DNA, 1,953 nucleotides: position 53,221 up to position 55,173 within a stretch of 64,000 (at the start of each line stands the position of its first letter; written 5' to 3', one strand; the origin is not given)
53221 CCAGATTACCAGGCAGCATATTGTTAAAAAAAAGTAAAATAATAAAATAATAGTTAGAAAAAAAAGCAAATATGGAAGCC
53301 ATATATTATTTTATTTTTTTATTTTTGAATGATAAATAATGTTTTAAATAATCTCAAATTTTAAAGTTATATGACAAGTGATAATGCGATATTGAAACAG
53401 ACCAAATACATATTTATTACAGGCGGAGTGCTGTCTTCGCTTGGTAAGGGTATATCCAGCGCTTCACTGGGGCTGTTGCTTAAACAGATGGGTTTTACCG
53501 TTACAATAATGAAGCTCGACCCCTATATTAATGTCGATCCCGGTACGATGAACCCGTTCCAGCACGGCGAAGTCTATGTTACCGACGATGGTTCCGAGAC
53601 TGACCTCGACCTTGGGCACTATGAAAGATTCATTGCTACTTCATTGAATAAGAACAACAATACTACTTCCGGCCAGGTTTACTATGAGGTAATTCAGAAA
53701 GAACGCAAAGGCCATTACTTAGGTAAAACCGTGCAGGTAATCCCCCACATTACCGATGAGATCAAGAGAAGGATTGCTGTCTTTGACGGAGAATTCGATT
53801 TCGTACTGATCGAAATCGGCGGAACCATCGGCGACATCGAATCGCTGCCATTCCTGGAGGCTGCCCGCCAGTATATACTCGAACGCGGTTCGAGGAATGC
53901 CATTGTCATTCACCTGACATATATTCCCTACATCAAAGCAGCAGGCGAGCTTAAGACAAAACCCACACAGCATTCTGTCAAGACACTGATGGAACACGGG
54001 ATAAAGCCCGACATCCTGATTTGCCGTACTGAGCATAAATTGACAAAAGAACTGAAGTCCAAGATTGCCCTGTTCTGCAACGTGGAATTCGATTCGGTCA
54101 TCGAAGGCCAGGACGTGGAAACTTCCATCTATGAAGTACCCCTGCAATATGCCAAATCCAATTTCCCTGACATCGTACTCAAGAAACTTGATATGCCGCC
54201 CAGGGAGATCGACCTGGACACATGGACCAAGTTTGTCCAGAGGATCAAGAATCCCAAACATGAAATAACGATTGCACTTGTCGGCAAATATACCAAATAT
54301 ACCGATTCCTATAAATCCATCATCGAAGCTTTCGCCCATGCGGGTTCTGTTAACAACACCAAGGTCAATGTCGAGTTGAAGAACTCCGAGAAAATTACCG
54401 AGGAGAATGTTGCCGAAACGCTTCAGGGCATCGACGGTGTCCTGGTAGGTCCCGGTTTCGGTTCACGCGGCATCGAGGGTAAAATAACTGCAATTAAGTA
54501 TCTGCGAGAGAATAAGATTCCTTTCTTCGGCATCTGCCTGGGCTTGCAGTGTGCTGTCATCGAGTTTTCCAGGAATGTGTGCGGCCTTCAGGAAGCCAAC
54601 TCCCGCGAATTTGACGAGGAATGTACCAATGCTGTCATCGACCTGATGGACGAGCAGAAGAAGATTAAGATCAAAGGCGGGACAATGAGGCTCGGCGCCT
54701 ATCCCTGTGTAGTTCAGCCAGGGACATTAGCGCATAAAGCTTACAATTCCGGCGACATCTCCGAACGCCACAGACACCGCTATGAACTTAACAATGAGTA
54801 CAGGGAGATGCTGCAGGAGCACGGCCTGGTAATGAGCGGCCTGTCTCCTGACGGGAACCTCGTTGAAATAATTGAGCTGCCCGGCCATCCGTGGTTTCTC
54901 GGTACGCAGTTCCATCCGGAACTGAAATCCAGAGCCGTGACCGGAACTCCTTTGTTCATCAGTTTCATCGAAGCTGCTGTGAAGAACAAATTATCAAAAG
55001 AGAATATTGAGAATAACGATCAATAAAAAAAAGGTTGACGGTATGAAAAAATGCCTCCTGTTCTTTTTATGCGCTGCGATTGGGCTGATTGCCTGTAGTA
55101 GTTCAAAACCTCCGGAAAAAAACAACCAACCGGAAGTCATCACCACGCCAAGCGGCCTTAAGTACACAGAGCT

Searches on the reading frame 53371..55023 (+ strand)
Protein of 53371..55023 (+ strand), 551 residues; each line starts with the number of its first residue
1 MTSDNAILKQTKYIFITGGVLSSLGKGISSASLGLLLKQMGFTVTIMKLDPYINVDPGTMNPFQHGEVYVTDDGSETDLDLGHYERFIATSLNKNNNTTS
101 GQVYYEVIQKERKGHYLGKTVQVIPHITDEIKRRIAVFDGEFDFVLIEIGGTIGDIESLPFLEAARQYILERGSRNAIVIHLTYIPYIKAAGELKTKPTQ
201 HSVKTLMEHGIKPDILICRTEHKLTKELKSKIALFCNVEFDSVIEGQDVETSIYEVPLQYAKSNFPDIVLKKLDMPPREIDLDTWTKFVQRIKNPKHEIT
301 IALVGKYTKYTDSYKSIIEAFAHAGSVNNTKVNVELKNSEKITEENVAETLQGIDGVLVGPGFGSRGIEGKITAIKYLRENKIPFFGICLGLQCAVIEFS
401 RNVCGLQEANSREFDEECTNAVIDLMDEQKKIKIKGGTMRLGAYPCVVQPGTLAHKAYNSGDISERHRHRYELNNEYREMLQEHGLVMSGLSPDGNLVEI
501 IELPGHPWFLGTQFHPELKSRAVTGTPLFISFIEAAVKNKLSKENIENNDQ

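Call 42: list_cluster_members(proteins=[P0001, window:53371-55023:+, window:51981-53168:-, window:60509-61711:-, window:20026-23265:+])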
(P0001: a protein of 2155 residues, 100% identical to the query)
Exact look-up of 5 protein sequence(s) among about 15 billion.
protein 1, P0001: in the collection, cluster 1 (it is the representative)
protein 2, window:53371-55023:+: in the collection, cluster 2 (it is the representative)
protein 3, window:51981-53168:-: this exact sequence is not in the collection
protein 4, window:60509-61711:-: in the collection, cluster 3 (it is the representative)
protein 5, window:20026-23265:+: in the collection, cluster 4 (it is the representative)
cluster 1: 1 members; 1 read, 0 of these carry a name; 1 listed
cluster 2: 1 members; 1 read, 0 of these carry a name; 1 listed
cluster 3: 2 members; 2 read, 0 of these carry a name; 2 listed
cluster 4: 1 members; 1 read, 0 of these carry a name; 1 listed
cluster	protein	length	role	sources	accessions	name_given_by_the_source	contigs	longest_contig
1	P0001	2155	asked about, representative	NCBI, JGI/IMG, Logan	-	-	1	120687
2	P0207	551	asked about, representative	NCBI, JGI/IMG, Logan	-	-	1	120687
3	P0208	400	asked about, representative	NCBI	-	-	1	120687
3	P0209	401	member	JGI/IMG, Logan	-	-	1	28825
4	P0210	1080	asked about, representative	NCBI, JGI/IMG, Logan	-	-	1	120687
